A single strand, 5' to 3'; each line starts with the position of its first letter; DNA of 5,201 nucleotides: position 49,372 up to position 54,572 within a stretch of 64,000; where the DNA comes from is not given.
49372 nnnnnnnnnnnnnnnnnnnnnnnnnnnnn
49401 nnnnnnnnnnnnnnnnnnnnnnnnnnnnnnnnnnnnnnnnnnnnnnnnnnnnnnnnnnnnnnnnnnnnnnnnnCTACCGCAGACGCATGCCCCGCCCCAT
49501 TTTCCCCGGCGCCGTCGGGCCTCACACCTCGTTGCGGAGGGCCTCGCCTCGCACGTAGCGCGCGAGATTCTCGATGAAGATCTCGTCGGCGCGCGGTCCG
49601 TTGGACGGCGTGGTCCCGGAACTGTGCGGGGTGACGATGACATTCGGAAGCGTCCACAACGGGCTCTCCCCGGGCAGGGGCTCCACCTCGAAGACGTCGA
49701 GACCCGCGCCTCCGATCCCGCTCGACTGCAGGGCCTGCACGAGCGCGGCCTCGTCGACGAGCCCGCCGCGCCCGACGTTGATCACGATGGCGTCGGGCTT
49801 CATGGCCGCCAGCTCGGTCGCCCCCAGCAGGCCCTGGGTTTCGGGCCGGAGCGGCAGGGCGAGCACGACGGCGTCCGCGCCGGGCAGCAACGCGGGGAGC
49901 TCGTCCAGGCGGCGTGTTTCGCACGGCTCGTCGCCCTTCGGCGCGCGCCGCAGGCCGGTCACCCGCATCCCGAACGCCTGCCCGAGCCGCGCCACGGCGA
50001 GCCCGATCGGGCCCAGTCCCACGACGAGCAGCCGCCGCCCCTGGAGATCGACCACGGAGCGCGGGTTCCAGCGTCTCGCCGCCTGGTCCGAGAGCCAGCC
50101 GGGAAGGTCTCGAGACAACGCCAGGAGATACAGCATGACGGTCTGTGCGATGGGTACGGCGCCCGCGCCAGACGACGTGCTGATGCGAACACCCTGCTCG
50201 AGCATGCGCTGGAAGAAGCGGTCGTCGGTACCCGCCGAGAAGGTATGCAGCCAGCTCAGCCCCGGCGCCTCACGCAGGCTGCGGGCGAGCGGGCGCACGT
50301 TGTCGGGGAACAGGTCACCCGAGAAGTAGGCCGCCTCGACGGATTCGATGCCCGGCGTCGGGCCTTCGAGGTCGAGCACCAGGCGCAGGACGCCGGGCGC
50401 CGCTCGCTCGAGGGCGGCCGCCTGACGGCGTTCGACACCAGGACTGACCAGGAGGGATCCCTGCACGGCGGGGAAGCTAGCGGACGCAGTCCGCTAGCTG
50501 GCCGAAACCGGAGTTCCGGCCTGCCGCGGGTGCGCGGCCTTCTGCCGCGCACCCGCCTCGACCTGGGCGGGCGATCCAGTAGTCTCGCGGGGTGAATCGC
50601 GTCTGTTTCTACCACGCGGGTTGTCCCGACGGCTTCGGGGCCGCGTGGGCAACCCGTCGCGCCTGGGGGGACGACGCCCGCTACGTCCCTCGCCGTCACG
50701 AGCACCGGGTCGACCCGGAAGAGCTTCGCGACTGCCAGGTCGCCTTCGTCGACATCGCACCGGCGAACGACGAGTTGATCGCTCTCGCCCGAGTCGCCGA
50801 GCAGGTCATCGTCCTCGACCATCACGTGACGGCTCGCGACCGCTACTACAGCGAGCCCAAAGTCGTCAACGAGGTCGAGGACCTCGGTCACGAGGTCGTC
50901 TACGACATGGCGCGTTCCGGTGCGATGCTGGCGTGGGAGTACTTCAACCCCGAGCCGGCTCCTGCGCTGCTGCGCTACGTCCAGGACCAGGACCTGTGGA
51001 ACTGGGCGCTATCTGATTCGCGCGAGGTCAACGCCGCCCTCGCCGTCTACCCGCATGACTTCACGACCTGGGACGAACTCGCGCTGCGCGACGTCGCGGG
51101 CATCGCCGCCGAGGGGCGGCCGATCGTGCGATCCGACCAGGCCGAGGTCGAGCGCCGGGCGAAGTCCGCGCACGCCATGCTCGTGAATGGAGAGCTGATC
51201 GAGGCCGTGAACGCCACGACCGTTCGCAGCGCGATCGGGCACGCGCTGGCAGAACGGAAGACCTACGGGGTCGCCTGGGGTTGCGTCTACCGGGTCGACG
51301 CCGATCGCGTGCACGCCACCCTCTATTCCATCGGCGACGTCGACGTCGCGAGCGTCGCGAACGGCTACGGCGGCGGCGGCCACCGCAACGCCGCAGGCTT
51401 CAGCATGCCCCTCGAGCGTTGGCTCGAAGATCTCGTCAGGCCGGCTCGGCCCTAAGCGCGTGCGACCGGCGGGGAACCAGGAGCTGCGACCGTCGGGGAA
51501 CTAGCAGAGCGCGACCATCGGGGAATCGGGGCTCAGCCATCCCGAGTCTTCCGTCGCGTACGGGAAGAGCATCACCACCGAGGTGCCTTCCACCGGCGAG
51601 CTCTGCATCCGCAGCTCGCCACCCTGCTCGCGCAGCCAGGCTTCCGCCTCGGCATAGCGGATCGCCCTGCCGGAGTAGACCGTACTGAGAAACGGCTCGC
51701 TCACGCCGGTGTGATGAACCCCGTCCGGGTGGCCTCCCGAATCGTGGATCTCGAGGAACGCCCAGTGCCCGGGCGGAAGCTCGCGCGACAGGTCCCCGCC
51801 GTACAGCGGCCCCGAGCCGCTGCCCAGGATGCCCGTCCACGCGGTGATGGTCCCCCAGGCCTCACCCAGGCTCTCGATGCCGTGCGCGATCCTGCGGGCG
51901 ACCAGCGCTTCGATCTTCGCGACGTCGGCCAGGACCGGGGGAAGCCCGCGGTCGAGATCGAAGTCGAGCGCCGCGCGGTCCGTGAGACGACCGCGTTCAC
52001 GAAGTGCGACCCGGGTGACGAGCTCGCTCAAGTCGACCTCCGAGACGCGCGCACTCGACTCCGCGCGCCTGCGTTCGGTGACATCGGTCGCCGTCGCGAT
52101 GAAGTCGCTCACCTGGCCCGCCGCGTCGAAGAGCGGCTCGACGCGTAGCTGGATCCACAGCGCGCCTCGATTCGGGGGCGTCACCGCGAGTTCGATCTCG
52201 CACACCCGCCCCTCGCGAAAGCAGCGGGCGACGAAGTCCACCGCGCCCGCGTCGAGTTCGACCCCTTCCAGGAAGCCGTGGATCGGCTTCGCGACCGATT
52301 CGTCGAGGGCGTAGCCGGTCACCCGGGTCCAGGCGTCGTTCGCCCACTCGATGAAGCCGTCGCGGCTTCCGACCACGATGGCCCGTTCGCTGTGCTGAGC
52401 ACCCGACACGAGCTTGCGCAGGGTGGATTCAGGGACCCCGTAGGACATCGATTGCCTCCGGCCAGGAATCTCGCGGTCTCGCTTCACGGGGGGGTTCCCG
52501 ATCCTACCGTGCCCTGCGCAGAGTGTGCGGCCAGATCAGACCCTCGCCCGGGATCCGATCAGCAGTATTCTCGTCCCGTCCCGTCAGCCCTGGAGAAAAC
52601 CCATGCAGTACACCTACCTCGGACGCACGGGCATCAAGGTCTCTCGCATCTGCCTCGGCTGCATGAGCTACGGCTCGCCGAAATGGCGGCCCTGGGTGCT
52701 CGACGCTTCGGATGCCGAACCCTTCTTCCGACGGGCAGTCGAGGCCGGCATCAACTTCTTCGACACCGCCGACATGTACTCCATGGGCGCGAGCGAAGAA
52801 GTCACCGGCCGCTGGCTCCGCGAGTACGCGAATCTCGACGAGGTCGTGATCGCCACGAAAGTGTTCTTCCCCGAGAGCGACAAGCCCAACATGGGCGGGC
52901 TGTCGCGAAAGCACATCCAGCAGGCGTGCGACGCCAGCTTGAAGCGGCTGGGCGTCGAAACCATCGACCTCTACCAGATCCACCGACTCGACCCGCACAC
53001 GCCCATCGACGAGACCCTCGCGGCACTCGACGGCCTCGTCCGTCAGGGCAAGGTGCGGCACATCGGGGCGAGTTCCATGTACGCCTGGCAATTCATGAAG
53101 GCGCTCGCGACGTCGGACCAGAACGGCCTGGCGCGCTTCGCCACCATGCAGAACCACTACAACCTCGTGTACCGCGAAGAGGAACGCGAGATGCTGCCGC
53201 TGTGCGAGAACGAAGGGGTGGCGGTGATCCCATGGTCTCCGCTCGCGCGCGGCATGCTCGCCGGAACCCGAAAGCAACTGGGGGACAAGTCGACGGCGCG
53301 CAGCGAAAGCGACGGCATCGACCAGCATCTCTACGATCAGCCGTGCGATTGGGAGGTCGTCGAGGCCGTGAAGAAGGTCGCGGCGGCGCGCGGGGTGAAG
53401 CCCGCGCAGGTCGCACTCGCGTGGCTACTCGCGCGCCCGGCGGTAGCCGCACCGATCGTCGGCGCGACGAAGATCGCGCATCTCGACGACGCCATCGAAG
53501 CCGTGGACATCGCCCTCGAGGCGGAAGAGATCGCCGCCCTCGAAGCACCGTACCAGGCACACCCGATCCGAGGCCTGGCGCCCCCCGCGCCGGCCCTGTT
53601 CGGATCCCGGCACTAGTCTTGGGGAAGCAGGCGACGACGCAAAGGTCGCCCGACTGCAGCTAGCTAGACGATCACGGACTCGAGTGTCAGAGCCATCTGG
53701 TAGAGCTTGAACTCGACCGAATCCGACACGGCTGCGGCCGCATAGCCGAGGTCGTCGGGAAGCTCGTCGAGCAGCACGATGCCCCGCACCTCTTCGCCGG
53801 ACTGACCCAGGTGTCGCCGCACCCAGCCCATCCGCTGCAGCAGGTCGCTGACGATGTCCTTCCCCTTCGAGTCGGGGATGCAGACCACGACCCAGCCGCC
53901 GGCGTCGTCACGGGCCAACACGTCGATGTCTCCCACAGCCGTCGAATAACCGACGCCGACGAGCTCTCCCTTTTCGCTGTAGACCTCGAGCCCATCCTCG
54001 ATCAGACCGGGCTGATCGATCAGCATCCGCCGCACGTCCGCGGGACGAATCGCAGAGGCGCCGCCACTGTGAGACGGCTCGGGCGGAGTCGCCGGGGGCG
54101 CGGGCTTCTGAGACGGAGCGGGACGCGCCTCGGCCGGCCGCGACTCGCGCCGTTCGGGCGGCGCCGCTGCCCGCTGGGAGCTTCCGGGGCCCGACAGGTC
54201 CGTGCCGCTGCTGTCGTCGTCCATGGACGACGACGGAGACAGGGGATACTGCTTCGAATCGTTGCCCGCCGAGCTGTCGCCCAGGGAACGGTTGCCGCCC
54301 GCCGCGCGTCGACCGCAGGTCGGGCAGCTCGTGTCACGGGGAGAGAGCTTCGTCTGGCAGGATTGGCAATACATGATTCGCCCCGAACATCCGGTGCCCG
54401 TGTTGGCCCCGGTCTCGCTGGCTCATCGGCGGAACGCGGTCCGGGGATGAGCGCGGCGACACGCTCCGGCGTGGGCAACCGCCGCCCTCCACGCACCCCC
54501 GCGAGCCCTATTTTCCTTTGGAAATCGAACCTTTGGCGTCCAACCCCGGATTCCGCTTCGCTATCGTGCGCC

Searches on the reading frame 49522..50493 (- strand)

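Call 83: search_protein_families(library=pfam, proteins=[window:49522-50493:-], max_evalue=0.00001)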
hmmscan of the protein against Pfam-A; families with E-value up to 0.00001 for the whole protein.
window:49522-50493:- (323 aa): 1 family
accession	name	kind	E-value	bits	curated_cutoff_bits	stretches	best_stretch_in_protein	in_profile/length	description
PF02826.25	2-Hacid_dh_C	-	1.7e-53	181.1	25.1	1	122-291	3-177/178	D-isomer specific 2-hydroxyacid dehydrogenase, NAD binding domain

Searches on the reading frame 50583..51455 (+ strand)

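Call 83: search_protein_families(library=pfam, proteins=[window:50583-51455:+], max_evalue=0.00001)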
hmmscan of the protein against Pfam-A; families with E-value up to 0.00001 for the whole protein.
window:50583-51455:+ (290 aa): 1 family
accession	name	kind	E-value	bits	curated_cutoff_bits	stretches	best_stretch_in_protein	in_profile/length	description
PF02272.25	DHHA1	-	1.9e-06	28.7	25.9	1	209-285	13-93/102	DHHA1 domain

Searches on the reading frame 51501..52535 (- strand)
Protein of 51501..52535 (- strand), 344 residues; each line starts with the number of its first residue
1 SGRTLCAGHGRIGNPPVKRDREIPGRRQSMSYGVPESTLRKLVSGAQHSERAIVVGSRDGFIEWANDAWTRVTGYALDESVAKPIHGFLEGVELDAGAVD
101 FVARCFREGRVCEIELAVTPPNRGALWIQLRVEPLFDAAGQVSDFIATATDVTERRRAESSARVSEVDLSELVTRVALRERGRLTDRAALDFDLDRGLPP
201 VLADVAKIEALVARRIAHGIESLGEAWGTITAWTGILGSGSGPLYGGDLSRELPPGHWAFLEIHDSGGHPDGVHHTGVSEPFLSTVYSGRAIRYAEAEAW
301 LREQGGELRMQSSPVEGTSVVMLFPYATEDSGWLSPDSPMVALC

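Call 84: search_protein_families(library=pfam, proteins=[window:51501-52535:-], max_evalue=0.00001)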
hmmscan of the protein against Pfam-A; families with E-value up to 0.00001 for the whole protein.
window:51501-52535:- (344 aa): 3 families
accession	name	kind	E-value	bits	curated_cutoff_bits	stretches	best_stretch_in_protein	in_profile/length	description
PF08448.16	PAS_4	-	4.8e-12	46.5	23.1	1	51-157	6-110/110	PAS fold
PF13426.13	PAS_9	-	1.6e-11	44.8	27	1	52-154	3-103/103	PAS domain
PF00989.32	PAS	-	2.8e-06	27.8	22.6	1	47-152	8-113/113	PAS fold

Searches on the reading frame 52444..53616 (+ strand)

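Call 84: search_protein_families(library=pfam, proteins=[window:52444-53616:+], max_evalue=0.00001)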
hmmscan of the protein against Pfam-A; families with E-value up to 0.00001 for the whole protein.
window:52444-53616:+ (390 aa): 1 family
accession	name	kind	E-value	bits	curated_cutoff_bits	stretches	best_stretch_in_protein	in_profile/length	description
PF00248.27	Aldo_ket_red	-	2.6e-82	276.6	24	1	68-368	1-288/291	Aldo/keto reductase family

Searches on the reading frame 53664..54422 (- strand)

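Call 84: search_protein_families(library=pfam, proteins=[window:53664-54422:-], max_evalue=0.00001)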
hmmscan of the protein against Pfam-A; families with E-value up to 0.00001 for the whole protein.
window:53664-54422:- (252 aa): 1 family
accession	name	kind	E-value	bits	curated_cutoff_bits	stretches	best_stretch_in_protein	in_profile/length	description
PF01939.22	NucS_C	-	3.6e-06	27.4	24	1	128-220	3-87/124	Endonuclease NucS C-terminal domain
